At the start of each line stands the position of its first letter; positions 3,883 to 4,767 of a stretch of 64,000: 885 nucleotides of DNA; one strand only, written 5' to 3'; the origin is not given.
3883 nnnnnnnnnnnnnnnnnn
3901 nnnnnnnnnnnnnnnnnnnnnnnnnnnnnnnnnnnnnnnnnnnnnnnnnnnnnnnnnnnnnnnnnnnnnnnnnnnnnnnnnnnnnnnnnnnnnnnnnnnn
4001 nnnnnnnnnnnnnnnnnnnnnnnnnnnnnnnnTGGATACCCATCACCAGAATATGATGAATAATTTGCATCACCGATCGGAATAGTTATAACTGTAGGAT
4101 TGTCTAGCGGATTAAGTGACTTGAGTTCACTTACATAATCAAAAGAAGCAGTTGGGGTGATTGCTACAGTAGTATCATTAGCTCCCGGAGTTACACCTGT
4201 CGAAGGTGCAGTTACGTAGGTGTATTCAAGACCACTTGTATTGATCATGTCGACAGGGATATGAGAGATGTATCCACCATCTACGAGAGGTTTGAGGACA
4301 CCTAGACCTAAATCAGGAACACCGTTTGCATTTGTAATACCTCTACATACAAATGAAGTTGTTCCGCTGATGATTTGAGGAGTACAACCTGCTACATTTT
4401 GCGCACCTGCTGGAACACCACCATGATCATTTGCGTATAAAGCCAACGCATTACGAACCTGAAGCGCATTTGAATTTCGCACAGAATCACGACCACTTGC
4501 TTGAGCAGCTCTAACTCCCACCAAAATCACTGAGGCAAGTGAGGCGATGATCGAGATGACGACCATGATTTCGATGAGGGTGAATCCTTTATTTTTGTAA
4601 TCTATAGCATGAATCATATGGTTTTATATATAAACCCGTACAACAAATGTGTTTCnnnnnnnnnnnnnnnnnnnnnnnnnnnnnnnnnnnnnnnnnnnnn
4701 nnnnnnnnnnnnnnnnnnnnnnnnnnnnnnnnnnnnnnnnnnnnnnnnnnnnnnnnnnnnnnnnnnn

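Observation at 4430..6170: Near-identical about 190-nt 5' blocks and a shared internal block in the two pilin genes: substrate for recombination or head swapping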

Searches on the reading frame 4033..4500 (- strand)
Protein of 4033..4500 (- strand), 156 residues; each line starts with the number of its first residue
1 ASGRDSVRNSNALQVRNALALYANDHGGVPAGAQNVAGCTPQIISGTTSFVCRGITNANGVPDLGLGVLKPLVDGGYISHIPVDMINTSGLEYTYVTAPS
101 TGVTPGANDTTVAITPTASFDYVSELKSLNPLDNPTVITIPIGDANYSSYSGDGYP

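Call 37: search_protein_representatives(alignment_id=A2)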
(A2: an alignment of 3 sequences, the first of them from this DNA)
Query: 3 sequences, 152 profile positions. Proteins with E-value up to 0.001 (for the whole library): 50; up to 1e-10: 14; up to 1e-30: 6. The best 50 are listed.
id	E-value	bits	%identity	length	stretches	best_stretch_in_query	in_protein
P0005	1.7e-84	297.5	-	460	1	1-152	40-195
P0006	7.3e-70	250.1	-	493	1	1-152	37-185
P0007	5.8e-55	201.7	-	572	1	1-152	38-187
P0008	8.6e-52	191.4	-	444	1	1-152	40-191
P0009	2.1e-46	173.9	-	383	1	1-152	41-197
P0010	7.3e-43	162.4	-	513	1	1-152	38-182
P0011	2.6e-24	102.2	-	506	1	1-152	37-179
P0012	1.3e-22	96.6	-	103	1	1-69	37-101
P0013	1.1e-19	87.1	-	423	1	3-152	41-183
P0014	3.2e-19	85.7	-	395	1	3-152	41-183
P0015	1.1e-17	80.7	-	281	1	1-152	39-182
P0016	6.6e-15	71.6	-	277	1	1-152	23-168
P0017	3.6e-13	66.0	-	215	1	3-152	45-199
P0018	3.5e-12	62.8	-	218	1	3-152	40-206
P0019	4.0e-10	56.1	-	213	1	1-151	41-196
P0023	6.1e-09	52.3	-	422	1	4-152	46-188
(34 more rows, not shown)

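Call 40: find_encoding_contigs(protein=P0006, flank=6000, max_places=4)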
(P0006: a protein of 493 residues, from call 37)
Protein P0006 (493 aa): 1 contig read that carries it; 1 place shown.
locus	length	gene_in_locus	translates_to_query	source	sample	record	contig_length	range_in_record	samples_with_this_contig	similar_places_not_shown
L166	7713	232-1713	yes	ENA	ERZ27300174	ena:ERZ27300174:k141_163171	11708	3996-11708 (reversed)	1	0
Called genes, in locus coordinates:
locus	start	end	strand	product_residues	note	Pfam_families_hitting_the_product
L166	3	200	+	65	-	?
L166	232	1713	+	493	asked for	PF07963:N_methyl (weak), PF18911:PKD_4 (faint), PF18998:Flg_new_2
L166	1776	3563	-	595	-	PF00009:GTP_EFTU, PF01926:MMR_HSR1, PF22042:EF-G_D2, PF03144:GTP_EFTU_D2, PF00679:EFG_C, PF21018:BipA_C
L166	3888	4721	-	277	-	-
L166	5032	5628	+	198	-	PF01195:Pept_tRNA_hydro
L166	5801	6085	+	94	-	-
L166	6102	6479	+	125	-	-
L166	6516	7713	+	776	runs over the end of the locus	-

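Call 44: find_encoding_contigs(protein=P0008, flank=6000, max_places=3)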
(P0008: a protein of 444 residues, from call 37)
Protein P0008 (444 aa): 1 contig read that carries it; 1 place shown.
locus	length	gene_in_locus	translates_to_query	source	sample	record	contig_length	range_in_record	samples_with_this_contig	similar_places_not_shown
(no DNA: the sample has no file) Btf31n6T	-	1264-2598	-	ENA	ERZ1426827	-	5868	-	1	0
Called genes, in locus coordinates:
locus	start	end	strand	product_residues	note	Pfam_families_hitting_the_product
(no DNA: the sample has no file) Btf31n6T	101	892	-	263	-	-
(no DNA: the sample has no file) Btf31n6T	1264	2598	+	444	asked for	PF07963:N_methyl (faint), PF07603:Lcl_C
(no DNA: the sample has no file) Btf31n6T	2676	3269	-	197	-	-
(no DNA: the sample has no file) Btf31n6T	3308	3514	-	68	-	-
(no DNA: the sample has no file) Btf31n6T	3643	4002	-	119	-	-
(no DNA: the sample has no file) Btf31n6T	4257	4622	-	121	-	-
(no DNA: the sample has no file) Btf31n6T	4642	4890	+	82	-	-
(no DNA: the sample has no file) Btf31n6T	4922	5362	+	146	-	-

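Call 45: find_encoding_contigs(protein=P0010, flank=6000, max_places=3)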
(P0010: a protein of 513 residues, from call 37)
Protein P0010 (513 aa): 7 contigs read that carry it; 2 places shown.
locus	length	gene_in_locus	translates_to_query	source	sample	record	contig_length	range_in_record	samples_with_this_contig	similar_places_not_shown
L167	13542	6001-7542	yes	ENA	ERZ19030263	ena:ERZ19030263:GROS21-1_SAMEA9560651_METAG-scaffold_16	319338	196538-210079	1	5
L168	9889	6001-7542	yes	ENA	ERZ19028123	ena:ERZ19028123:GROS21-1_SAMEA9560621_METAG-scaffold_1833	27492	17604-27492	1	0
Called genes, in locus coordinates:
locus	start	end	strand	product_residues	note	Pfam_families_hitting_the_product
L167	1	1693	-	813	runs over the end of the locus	-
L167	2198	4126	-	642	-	PF00004:AAA, PF17862:AAA_lid_3, PF01434:Peptidase_M41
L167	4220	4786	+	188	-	PF07963:N_methyl (weak)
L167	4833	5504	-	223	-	PF07589:PEP_exosort_dom (weak)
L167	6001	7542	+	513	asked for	PF07963:N_methyl (weak), PF00801:PKD (faint), PF18911:PKD_4 (faint), PF07603:Lcl_C (weak)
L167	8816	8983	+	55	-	-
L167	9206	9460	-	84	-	-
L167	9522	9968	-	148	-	PF01668:SmpB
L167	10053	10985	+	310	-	PF00742:Homoserine_dh (faint)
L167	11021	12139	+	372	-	PF13091:PLDc_2, PF00614:PLDc (faint), PF13091:PLDc_2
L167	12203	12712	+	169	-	PF05198:IF3_N, PF00707:IF3_C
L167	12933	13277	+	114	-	PF00453:Ribosomal_L20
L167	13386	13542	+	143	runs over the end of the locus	-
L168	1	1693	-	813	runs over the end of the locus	-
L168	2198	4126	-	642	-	PF00004:AAA, PF17862:AAA_lid_3, PF01434:Peptidase_M41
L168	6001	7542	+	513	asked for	PF07963:N_methyl (weak), PF00801:PKD (faint), PF18911:PKD_4 (faint), PF07603:Lcl_C (weak)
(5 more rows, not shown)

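Call 46: find_encoding_contigs(protein=P0007, flank=6000, max_places=3)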
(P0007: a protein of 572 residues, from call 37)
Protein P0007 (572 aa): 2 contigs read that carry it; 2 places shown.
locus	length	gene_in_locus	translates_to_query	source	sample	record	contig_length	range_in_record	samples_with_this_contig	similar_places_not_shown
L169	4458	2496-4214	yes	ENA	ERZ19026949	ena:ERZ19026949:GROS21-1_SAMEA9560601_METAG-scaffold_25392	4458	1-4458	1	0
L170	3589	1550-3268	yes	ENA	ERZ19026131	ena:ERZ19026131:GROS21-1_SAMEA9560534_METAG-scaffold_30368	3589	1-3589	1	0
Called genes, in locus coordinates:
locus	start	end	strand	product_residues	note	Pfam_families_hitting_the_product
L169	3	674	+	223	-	?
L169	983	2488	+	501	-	-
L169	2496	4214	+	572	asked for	PF18911:PKD_4, PF18998:Flg_new_2 (faint)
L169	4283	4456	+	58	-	?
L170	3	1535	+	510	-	?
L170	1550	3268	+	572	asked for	PF18911:PKD_4, PF18998:Flg_new_2 (faint)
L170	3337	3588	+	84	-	?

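Call 47: find_encoding_contigs(protein=P0009, flank=6000, max_places=3)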
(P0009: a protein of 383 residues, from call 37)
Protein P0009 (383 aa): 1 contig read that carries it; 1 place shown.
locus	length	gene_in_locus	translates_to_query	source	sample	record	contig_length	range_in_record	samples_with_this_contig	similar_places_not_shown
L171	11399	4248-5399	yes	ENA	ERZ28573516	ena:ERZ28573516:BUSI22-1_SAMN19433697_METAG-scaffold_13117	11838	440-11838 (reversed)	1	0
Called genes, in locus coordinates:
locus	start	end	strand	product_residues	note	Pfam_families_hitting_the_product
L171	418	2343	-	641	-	PF00004:AAA, PF17862:AAA_lid_3, PF01434:Peptidase_M41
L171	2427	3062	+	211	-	PF07963:N_methyl (weak)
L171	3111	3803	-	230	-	-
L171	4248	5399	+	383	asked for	PF07963:N_methyl (weak)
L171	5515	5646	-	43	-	-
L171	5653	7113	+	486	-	PF07963:N_methyl (weak), PF18998:Flg_new_2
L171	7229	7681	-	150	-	-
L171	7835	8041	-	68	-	-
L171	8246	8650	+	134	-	-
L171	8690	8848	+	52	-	-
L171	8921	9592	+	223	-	-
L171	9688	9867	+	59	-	-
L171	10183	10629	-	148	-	PF01668:SmpB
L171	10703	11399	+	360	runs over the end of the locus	PF13091:PLDc_2, PF00614:PLDc (faint), PF13091:PLDc_2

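Call 52: search_protein_families(library=pfam, proteins=[P0006, P0007, P0008, P0009, P0010, P0011, P0013, P0014, P0016, P0023], max_evalue=0.01)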
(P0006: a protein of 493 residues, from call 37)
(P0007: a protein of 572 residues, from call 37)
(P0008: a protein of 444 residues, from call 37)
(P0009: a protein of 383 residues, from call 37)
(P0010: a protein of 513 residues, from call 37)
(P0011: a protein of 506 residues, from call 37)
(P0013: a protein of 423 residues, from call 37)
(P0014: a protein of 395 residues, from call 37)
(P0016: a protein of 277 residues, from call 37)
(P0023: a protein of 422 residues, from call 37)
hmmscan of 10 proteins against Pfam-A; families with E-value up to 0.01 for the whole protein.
P0006 (493 aa): 5 families
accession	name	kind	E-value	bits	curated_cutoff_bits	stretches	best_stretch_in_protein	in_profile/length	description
PF18998.6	Flg_new_2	-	2.6e-08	34.2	23.6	1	318-368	14-67/73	Divergent InlB B-repeat domain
PF07963.17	N_methyl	-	2.5e-06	27.3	21.2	1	6-29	4-27/27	Prokaryotic N-terminal methylation motif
PF18911.6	PKD_4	-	1.4e-05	25.4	27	1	191-275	2-80/85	PKD domain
PF07603.17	Lcl_C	-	9e-05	23.2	34.9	1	381-470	22-98/117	Lcl C-terminal domain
PF00801.26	PKD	-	0.0054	17.1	23.5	1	204-278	11-80/80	PKD domain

P0007 (572 aa): 4 families
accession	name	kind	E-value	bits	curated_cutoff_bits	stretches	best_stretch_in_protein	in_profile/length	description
PF18911.6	PKD_4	-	8e-08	32.7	27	1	193-275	2-80/85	PKD domain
PF18998.6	Flg_new_2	-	6.6e-06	26.5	23.6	2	491-570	2-71/73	Divergent InlB B-repeat domain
PF07963.17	N_methyl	-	0.00014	21.7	21.2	1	6-29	3-26/27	Prokaryotic N-terminal methylation motif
PF00801.26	PKD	-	0.0042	17.5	23.5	1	217-280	22-80/80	PKD domain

P0008 (444 aa): 4 families
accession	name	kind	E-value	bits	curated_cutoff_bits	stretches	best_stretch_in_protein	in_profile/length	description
PF07603.17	Lcl_C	-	2.7e-08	34.5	34.9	1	298-438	5-116/117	Lcl C-terminal domain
PF07963.17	N_methyl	-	2.8e-05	23.9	21.2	1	10-31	5-26/27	Prokaryotic N-terminal methylation motif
PF18911.6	PKD_4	-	0.0029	18.1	27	1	205-282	8-80/85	PKD domain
PF00801.26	PKD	-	0.0068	16.8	23.5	1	233-284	30-79/80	PKD domain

P0009 (383 aa): 3 families
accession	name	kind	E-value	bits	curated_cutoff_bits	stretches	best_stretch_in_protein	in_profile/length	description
PF07963.17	N_methyl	-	1.4e-06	28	21.2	1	9-32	3-26/27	Prokaryotic N-terminal methylation motif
PF00801.26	PKD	-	5.6e-05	23.5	23.5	1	247-289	39-80/80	PKD domain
PF18911.6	PKD_4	-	0.00024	21.5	27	1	217-290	17-84/85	PKD domain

P0010 (513 aa): 4 families
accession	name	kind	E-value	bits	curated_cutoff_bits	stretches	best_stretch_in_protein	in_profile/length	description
PF18911.6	PKD_4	-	5.1e-07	30.1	27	1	196-275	8-82/85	PKD domain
PF07603.17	Lcl_C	-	3e-06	27.9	34.9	1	379-478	7-96/117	Lcl C-terminal domain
PF07963.17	N_methyl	-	4.1e-06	26.6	21.2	1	5-29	2-26/27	Prokaryotic N-terminal methylation motif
PF00801.26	PKD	-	6.4e-06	26.5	23.5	1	206-276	15-80/80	PKD domain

P0011 (506 aa): 2 families
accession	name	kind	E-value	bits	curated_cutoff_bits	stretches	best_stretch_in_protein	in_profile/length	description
PF07963.17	N_methyl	-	5.9e-09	35.6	21.2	1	5-29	3-27/27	Prokaryotic N-terminal methylation motif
PF17963.7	Big_9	-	0.0019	19.5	23.6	1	313-384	16-89/89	Bacterial Ig domain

P0013 (423 aa): 1 family
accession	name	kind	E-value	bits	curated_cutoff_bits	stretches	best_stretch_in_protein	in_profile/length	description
PF07963.17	N_methyl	-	1.4e-09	37.6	21.2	1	6-31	2-27/27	Prokaryotic N-terminal methylation motif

P0014 (395 aa): 2 families
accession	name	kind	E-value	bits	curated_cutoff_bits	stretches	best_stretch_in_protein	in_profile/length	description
PF07963.17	N_methyl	-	4.7e-09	35.9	21.2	1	7-31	3-27/27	Prokaryotic N-terminal methylation motif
PF18911.6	PKD_4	-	7.6e-06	26.3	27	1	214-279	17-77/85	PKD domain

P0016 (277 aa): 1 family
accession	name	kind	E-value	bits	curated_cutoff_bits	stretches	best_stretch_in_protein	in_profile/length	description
PF00041.27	fn3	-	0.0042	17.7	25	0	187-261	2-78/84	Fibronectin type III domain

P0023 (422 aa): 1 family
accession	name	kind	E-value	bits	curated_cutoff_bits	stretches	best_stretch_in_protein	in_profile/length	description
PF07963.17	N_methyl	-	3.7e-07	29.9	21.2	1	13-35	5-27/27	Prokaryotic N-terminal methylation motif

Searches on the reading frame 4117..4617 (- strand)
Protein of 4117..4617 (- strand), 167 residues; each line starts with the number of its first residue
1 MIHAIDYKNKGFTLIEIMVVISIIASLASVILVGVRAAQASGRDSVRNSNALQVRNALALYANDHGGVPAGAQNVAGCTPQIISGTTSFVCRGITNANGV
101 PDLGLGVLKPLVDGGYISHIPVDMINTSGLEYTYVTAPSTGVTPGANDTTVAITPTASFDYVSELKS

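Call 16: find_related_loci(query=A1, collection=genome_contigs, flank=6000)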
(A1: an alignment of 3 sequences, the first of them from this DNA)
Query A1 (167 aa) in genome_contigs; peptide patterns used: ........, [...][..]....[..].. (x = any residue, [..] = any of these).
599 stretches matched a pattern (row limit reached: there are more); 170 encode a relative of the query (tblastn E <= 1e-3); the best 80 are kept; 80 distinct loci.
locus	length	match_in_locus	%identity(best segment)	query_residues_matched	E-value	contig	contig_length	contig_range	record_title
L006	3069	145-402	47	8-91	1e-15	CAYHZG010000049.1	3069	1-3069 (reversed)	MAG TPA_asm: uncultured Candidatus Saccharibacteria bacterium isolate ERP119705_co17_617 genome assembly, contig: NODE_6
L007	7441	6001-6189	52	9-71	7e-15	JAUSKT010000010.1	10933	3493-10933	MAG: bacterium isolate E14_metabat.bin.74_sub E14_k141_96999, whole genome shotgun sequence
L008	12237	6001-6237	43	1-77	7e-14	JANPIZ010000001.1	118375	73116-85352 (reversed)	MAG: Candidatus Nomurabacteria bacterium isolate VAR_61_metabat_48 VAR_61_k141_1707191, whole genome shotgun sequence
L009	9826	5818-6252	31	9-163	6e-13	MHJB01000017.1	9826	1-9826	MAG: Candidatus Colwellbacteria bacterium RIFCSPLOWO2_12_FULL_43_11 rifcsplowo2_12_scaffold_20321, whole genome shotgun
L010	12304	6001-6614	38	2-90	1e-12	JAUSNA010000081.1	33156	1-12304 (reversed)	MAG: Candidatus Levyibacteriota bacterium isolate E19_metabat.bin.104 E19_k141_775544, whole genome shotgun sequence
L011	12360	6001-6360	39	6-143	3e-12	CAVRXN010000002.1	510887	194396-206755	MAG: uncultured bacterium isolate MFD02248.bin.2.6 genome assembly, contig: contig_41201, whole genome shotgun sequence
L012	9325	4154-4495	36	8-141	7e-12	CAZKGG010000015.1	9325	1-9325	MAG TPA_asm: uncultured Candidatus Saccharibacteria bacterium isolate SRP342105_co2_44 genome assembly, contig: NODE_802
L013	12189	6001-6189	47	7-69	3e-11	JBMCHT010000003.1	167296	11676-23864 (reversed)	MAG: Patescibacteria group bacterium isolate D1M01_139 NODE_17_length_167296_cov_9.664299, whole genome shotgun sequence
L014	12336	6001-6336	29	9-132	3e-11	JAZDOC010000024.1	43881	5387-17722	MAG: Patescibacteria group bacterium isolate MEGAHIT-group-0.747 k141_5252704, whole genome shotgun sequence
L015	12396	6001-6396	36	2-129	4e-11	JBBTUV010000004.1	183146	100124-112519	MAG: Patescibacteria group bacterium isolate H41-bin052_1 H41_bin052_1_000000000004, whole genome shotgun sequence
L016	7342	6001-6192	47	7-68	1e-10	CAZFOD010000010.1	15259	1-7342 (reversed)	MAG TPA_asm: uncultured Candidatus Saccharibacteria bacterium isolate SRP150892_co2_66 genome assembly, contig: NODE_560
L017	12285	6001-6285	35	9-123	3e-10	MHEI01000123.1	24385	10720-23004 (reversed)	MAG: Nitrospirae bacterium RBG_16_43_11 RBG_16_scaffold_9300, whole genome shotgun sequence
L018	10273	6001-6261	33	1-84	4e-10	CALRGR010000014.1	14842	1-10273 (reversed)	MAG: Candidatus Levybacteria bacterium GW2011_GWA1_37_16 isolate Baikal-1250m-152 genome assembly, contig: Baikal-1250m-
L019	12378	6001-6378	38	10-139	4e-10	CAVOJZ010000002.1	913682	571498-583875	MAG: uncultured bacterium isolate MFD00082.bin.1.43 genome assembly, contig: contig_7304, whole genome shotgun sequence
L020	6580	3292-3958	41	7-72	4e-10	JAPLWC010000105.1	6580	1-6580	MAG: Candidatus Gottesmanbacteria bacterium isolate LacPavin_0920_SED3_MAG_47_8 LacPavin_0920_SED3_scaffold_2174006, who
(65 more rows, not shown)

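Call 17: find_related_loci(query=A1, collection=metagenome_contigs, flank=6000)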
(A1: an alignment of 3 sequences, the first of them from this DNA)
Query A1 (167 aa) in metagenome_contigs; peptide patterns used: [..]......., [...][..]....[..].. (x = any residue, [..] = any of these).
600 stretches matched a pattern (row limit reached: there are more); 159 encode a relative of the query (tblastn E <= 1e-3); the best 80 are kept; 80 distinct loci.
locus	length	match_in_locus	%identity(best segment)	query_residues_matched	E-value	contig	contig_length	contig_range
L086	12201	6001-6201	54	9-75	1e-15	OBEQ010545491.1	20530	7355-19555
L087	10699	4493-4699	51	10-78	2e-15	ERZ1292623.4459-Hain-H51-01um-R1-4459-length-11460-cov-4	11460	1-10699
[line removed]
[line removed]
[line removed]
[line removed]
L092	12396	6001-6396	36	2-129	3e-11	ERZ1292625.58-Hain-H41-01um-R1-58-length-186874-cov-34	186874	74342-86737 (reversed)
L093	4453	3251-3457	54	9-77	2e-11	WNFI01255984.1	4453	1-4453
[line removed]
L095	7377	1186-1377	55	8-71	7e-11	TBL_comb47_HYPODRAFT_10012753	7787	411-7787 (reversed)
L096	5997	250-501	40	8-90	1e-10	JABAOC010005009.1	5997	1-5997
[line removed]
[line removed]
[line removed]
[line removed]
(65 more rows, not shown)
